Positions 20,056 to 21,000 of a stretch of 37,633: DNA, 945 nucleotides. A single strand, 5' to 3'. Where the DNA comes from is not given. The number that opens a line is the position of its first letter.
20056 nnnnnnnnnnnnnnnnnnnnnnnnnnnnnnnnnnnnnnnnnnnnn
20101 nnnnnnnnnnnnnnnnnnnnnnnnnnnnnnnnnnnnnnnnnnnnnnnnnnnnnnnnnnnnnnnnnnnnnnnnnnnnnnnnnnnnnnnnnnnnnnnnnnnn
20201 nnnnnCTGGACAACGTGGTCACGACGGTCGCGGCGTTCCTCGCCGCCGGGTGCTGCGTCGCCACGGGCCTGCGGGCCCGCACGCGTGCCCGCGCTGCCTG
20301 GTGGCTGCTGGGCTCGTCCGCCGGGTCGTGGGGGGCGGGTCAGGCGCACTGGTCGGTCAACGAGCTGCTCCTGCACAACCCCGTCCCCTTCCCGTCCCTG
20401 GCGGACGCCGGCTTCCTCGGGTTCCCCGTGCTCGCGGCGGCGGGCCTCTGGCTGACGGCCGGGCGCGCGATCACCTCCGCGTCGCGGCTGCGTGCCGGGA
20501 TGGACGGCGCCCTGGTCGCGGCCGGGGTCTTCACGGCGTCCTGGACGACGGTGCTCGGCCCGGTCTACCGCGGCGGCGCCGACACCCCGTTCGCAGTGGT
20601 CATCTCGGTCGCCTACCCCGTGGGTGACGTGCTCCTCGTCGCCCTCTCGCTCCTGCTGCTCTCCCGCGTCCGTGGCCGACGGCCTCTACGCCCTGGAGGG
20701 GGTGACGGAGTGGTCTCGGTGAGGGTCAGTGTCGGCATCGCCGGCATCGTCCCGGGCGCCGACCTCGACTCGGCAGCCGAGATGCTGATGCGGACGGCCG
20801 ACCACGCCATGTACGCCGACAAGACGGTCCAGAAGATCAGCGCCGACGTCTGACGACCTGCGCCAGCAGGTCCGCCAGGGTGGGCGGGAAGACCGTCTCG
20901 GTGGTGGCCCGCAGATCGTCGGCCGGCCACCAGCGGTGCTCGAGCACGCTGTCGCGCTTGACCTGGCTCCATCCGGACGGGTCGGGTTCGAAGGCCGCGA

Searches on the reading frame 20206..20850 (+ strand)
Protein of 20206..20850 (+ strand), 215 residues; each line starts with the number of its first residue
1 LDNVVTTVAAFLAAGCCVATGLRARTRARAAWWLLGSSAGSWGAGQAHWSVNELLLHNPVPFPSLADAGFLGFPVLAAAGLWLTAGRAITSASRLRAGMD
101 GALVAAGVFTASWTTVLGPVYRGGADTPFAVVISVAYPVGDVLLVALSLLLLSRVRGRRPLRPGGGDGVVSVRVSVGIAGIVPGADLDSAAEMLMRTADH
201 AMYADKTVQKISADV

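Call 51: find_homologous_proteins(query=window:20206-20850:+, max_evalue=0.00001)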
Query window:20206-20850:+ (215 aa): 36 proteins with E <= 0.00001 among 8000 candidates.
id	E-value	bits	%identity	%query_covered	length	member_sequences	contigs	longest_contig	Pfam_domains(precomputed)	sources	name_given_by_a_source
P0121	1.3e-68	249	90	53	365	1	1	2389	-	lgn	-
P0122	2.0e-30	124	49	61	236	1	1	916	-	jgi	jgi:hypothetical protein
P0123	2.0e-28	118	47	62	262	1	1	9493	-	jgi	jgi:hypothetical protein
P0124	1.6e-27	115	48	66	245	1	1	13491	-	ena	-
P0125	2.7e-25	107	44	72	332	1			-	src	-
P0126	5.9e-24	103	42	74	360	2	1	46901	-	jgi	-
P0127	2.0e-23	101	41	81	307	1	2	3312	-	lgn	-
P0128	3.3e-23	100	44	52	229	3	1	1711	-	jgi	jgi:hypothetical protein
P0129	4.1e-22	97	42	52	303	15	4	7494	-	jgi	jgi:hypothetical protein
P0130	9.2e-22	96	46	64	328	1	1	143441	-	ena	-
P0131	3.1e-21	94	40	59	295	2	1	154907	-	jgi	jgi:hypothetical protein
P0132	4.0e-21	94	46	63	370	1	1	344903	-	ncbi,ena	-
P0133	1.2e-20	92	40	70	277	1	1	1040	-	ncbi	-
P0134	2.9e-20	91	42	52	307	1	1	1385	-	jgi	jgi:hypothetical protein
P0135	2.4e-19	88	41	82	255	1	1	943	-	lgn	-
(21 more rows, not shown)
